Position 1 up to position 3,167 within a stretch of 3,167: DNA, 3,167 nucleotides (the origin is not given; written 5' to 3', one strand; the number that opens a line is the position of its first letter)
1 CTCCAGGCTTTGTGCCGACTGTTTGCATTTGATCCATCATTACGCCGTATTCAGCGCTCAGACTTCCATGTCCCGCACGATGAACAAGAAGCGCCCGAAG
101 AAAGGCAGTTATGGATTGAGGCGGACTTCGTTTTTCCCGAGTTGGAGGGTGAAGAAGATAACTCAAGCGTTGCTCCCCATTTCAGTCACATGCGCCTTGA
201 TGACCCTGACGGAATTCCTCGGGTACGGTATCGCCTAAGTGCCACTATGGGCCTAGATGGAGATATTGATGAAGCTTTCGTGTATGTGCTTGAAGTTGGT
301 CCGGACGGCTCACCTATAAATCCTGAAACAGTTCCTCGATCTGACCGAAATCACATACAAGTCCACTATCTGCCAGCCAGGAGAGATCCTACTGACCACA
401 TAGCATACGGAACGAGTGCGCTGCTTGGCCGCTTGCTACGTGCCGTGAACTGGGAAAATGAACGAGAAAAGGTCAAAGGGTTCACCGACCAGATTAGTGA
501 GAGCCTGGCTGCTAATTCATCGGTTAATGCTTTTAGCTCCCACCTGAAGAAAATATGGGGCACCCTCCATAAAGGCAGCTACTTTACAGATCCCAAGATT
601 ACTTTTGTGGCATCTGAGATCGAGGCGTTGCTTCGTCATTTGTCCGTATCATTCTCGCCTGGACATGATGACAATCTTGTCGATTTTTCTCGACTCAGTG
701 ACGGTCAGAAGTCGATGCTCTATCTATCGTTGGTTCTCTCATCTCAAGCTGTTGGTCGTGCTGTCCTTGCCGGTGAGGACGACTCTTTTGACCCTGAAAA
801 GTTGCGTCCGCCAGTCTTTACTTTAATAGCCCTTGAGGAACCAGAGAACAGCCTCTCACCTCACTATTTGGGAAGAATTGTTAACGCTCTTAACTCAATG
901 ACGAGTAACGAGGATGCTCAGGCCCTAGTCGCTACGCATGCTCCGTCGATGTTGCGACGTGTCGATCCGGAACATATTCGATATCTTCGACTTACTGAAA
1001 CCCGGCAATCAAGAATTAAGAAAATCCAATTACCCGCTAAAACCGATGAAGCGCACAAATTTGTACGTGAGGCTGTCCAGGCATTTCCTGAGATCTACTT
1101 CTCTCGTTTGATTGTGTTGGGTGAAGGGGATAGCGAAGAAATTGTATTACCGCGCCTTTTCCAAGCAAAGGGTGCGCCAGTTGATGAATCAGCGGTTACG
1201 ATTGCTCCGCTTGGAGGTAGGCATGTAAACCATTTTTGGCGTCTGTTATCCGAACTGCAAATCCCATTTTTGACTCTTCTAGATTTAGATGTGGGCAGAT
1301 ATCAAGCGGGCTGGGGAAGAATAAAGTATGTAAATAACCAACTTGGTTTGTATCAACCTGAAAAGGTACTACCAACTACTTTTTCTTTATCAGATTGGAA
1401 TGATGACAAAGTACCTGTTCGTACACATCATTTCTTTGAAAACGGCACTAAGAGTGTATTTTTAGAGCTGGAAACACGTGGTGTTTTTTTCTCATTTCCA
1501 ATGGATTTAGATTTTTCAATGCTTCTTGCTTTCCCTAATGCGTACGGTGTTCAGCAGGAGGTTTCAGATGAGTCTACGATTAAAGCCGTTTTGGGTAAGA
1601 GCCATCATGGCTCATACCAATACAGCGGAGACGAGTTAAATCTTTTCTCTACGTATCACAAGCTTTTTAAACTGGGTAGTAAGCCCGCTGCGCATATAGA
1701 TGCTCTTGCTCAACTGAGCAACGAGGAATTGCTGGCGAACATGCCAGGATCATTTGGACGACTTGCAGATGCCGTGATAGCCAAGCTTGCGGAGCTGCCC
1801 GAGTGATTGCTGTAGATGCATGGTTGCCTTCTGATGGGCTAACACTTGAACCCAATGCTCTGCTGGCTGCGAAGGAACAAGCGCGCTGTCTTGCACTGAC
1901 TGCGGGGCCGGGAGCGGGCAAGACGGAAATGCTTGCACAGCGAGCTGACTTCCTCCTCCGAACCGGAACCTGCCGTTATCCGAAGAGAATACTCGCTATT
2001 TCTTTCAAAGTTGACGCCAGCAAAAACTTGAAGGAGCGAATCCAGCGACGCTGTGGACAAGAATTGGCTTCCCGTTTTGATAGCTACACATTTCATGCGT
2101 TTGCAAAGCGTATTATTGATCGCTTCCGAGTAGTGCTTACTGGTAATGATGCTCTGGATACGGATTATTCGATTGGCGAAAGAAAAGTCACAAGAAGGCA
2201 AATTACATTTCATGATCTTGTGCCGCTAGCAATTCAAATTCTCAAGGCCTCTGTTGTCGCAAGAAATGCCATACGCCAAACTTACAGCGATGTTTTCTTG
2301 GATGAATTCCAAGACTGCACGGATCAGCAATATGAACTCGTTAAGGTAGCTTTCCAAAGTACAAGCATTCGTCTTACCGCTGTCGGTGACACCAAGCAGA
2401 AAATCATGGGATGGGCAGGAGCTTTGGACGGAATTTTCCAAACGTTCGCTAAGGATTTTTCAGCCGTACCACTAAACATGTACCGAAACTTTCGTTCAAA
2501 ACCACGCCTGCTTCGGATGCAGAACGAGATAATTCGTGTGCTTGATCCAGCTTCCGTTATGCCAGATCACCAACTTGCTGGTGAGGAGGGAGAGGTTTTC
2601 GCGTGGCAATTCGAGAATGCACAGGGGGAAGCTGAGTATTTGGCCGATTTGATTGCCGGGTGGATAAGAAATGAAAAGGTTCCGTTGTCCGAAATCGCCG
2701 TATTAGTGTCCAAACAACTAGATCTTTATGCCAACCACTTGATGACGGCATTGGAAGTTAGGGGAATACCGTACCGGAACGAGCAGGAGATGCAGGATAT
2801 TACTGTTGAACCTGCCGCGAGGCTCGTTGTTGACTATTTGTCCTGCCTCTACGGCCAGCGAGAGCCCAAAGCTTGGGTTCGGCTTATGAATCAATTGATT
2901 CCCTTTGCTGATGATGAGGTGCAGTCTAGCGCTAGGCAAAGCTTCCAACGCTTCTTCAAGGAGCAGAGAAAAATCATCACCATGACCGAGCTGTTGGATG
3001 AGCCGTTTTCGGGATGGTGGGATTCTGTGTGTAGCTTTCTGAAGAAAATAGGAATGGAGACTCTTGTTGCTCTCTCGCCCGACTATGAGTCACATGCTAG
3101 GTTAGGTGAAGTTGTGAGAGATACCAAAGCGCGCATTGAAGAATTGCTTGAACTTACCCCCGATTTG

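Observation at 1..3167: Gabija-like two-gene defence module: OLD-family ATPase-TOPRIM nuclease followed by a UvrD-like helicase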

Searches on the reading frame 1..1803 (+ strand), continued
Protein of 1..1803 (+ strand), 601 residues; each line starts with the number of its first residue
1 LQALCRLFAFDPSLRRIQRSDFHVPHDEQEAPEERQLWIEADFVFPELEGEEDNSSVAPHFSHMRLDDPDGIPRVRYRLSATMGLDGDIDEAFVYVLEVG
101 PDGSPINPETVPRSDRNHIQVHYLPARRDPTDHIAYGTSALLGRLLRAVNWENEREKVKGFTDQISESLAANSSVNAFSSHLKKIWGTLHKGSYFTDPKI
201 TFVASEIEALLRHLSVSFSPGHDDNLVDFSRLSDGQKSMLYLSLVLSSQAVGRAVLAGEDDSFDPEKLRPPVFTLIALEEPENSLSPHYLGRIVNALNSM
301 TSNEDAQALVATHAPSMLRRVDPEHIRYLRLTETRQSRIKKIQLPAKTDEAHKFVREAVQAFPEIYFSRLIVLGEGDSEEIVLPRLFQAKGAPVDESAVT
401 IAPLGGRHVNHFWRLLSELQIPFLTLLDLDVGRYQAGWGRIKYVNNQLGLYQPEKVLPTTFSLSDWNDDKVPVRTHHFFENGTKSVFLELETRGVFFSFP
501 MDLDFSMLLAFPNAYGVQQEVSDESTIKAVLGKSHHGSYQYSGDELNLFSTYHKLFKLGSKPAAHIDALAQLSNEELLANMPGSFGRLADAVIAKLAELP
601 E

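Call 61: predict_structure(alignment_id=A3)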
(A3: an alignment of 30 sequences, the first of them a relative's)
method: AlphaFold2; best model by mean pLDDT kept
length: 641 residues; sequences in the alignment: 30
mean_pLDDT: 58.4   pTM: 0.45
mean pLDDT of the five models: 58.4, 57.5, 54.6, 54.6, 46.5
residues with pLDDT >= 90: 88; 70-90: 136; 50-70: 138; < 50: 279
segments of 3 or more residues with pLDDT < 50: 11-15, 23-64, 96-100, 127-129, 153-206, 208-210, 229-385
pLDDT, mean of each block of 10 residues (from residue 1): 61 52 42 32 35 33 50 59 67 48 58 67 53 67 67 40 26 33 31 39 44 51 50 34 29 25 32 35 36 39 37 27 32 38 33 31 32 32 49 53 66 85 91 76 71 76 90 77 86 84 78 87 90 92 94 91 88 74 92 90 87 94 94 89 56
secondary structure, 60 per line:
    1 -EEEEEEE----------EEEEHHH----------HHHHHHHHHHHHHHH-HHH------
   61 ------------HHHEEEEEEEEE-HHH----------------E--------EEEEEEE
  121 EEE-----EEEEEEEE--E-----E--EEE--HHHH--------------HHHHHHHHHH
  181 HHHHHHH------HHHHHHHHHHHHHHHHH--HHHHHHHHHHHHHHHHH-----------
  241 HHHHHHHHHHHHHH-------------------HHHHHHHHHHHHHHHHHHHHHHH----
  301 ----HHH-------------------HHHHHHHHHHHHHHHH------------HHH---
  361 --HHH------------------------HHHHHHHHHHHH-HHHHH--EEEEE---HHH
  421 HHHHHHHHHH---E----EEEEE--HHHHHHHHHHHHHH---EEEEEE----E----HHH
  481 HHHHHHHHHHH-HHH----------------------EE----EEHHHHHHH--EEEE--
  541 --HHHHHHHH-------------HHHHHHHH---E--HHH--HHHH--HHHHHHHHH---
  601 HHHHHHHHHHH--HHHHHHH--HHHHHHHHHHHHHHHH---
elements in order: E2-8 E19-22 H36-50 E76-84 E114-123 E129-136 E148-150 H153-156 H171-187 H194-210 H213-229 H241-254 H274-296 H327-342 H390-401 H403-407 E410-414 H418-430 E439-443 H446-459 E463-468 H478-491 H526-532 E535-538 H543-550 H564-571 H583-586 H589-597 H601-611 H614-620 H623-638

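Call 63: fold_search(model_id=the predicted structure, library=pdb)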
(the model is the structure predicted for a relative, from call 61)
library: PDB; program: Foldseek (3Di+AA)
matches with E <= 10: 592; with E <= 0.001: 26
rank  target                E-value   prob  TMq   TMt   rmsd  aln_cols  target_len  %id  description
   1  8u7i_A                4.7e-11  1.00  0.24  0.25  26.2       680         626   16  Structure of the phage immune evasion protein Gad1 bound to the Gabija GajAB complex (released 2023-11-22)
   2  8x5i_B                6.6e-11  1.00  0.23  0.26  26.9       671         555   17  Structure of ATP/Mg2+ bound Gabija GajA (released 2024-02-28)
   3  8x5i_D                1.4e-09  1.00  0.24  0.27  25.7       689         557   16  Structure of ATP/Mg2+ bound Gabija GajA (released 2024-02-28)
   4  6p74                  4.7e-09  1.00  0.19  0.22  23.8       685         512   16  OLD nuclease from Thermus Scotoductus (released 2020-01-29)
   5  8sm3_A                5.2e-09  1.00  0.24  0.27  26.2       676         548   16  Structure of Bacillus cereus VD045 Gabija GajA-GajB Complex (released 2023-11-22)
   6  8j4t_A                5.0e-08  1.00  0.24  0.32  23.6       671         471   14  GajA-GajB complex (released 2024-02-21)
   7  8tjy_A                5.9e-08  1.00  0.24  0.31  22.3       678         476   14  Structure of Gabija AB complex (released 2024-04-24)
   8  9x94_J                6.6e-08  1.00  0.16  0.14  30.6       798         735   12  Apo Retron-Eco8 complex (released 2026-03-18)
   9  9x94_F                5.2e-07  0.99  0.17  0.16  30.3       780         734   13  Apo Retron-Eco8 complex (released 2026-03-18)
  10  8x5i_C                1.1e-06  1.00  0.23  0.30  22.5       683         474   14  Structure of ATP/Mg2+ bound Gabija GajA (released 2024-02-28)
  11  9x9b_B                1.1e-06  0.99  0.18  0.16  30.4       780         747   14  Retron-Eco8 complex with ATP-Mg2+ (released 2026-03-04)
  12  6njw                  2.0e-06  1.00  0.23  0.61   8.2       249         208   18  C-terminal region of the Xanthomonas campestris pv. campestris OLD protein phased with platinum (released 2019-08-07)
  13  8wy4_A                2.0e-06  1.00  0.23  0.31  21.9       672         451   14  GajA tetramer with ATP (released 2024-02-28)
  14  9lp9_B                2.0e-06  1.00  0.21  0.19  29.7       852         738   13  The cryo-EM structure of retron Eco8 in a standby state (released 2025-11-19)
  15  6nk8_A                4.2e-06  1.00  0.23  0.66   6.7       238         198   12  C-terminal region of the Burkholderia pseudomallei OLD protein (released 2019-08-07)
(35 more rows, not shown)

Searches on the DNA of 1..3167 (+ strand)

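Call 9: search_dna_similar(query=window:1-3167:+, collection=ecoli_genomes, mode=near, max_rows=15)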
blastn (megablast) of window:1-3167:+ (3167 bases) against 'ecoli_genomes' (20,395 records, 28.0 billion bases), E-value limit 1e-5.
No match.

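Call 10: search_dna_similar(query=window:1-3167:+, collection=plasmids, mode=near, max_rows=15)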
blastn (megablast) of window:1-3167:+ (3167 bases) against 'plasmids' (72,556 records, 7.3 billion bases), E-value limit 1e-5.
Records with a match: 1; places in all: 1; records where one place covers at least 80% of the query: 1.
Best place of each record, by identity: >=99% 1.
By first word of the organism name: Salmonella 1.
By predicted mobility (MOB-suite, as given by PLSDB): non-mobilizable 1.
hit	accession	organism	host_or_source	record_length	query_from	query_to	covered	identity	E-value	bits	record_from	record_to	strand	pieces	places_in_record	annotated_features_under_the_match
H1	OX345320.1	Salmonella enterica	Gallus gallus,Poultry farm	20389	1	3167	100%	100.0%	0e+0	5849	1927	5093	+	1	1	CDS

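Call 11: search_dna_similar(query=window:1-3167:+, collection=phages, mode=near, max_rows=15)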
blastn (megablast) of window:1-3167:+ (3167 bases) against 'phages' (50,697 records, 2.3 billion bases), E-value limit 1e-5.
Records with a match: 3; places in all: 3; records where one place covers at least 80% of the query: 0.
Best place of each record, by identity: >=99% 3.
By first word of the organism name: Salmonella 3.
By host as written in the record: Salmonella enterica subsp. enterica serovar Kentucky 3.
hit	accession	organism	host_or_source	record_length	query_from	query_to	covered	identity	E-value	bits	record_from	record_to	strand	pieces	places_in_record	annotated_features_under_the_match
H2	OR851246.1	Salmonella phage S.Kent 1-2-1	Salmonella enterica subsp. enterica ...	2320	313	2632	73%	100.0%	0e+0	4285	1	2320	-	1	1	record has no annotation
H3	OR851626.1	Salmonella phage S.Kent 1-2-1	Salmonella enterica subsp. enterica ...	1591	1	311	10%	100.0%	4e-161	575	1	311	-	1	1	record has no annotation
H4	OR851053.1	Salmonella phage S.Kent 1-2-1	Salmonella enterica subsp. enterica ...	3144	2913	3167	8%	100.0%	6e-130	472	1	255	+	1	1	record has no annotation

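Call 45: search_dna_similar(query=window:1-3167:+, collection=ecoli_genomes, mode=distant, max_rows=12)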
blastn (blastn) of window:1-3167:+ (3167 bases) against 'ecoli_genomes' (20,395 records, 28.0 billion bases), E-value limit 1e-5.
Records with a match: 5; places in all: 5; records where one place covers at least 80% of the query: 5.
Genomes with a match: 5 of 5426; with a place that covers at least 80% of the query: 5. Places per genome that has any: lowest 1, median 1, highest 1. On chromosomes: 5 places; on plasmids: 0.
Best place of each record, by identity: 60-80% 5.
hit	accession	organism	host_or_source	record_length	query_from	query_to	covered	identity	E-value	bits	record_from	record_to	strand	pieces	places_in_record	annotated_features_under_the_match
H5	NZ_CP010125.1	Escherichia coli strain C8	cow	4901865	1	2926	92%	69.6%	0e+0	1226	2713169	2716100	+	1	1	ATP-dependent nuclease | UvrD-helicase domain-containing protein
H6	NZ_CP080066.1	Escherichia coli strain 19SZHZ803Rt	Homo sapiens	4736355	1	2941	93%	67.6%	0e+0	1013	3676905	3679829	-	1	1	ATP-dependent nuclease | UvrD-helicase domain-containing protein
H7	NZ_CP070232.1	Escherichia coli strain 10R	turkey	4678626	1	2941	93%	67.6%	0e+0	1013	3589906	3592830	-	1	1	ATP-dependent nuclease | UvrD-helicase domain-containing protein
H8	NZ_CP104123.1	Escherichia coli strain USDA-ARS-USMARC-49610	Bos taurus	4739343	1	2941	93%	67.6%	0e+0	1013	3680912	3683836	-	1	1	ATP-dependent nuclease | UvrD-helicase domain-containing protein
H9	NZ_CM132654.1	Escherichia coli strain mip270_04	manure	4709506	1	2941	93%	67.6%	0e+0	1013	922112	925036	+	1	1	ATP-dependent nuclease | UvrD-helicase domain-containing protein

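Call 47: search_rna_families(source=window, threshold=evalue, max_evalue=1)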
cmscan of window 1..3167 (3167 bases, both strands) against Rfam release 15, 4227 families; matches with E-value up to 1: 0.
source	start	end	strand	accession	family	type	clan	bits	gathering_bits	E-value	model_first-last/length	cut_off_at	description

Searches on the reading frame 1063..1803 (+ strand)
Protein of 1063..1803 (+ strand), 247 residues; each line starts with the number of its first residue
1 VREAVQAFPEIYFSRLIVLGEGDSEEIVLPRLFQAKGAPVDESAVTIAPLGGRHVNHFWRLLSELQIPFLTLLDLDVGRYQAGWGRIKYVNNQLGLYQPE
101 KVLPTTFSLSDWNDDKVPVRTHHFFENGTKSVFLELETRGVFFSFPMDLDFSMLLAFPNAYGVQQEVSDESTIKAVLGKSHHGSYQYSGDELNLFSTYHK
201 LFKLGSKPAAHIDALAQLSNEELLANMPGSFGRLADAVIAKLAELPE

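Call 68: search_solved_structures(query=window:1063-1803:+, max_evalue=10, show_alignments=5)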
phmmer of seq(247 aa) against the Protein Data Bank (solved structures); distinct sequences matched with E-value up to 10: 2.
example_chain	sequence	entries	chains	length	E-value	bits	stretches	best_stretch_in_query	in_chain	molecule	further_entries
6njv_A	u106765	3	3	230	3.4e-06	30.4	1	10-77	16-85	Xcc_CTR_I | Xcc_ctr_pt | Xcc_ctr_Hg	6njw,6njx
6nk8_A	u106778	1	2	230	0.01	19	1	10-76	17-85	Class 2 OLD family nuclease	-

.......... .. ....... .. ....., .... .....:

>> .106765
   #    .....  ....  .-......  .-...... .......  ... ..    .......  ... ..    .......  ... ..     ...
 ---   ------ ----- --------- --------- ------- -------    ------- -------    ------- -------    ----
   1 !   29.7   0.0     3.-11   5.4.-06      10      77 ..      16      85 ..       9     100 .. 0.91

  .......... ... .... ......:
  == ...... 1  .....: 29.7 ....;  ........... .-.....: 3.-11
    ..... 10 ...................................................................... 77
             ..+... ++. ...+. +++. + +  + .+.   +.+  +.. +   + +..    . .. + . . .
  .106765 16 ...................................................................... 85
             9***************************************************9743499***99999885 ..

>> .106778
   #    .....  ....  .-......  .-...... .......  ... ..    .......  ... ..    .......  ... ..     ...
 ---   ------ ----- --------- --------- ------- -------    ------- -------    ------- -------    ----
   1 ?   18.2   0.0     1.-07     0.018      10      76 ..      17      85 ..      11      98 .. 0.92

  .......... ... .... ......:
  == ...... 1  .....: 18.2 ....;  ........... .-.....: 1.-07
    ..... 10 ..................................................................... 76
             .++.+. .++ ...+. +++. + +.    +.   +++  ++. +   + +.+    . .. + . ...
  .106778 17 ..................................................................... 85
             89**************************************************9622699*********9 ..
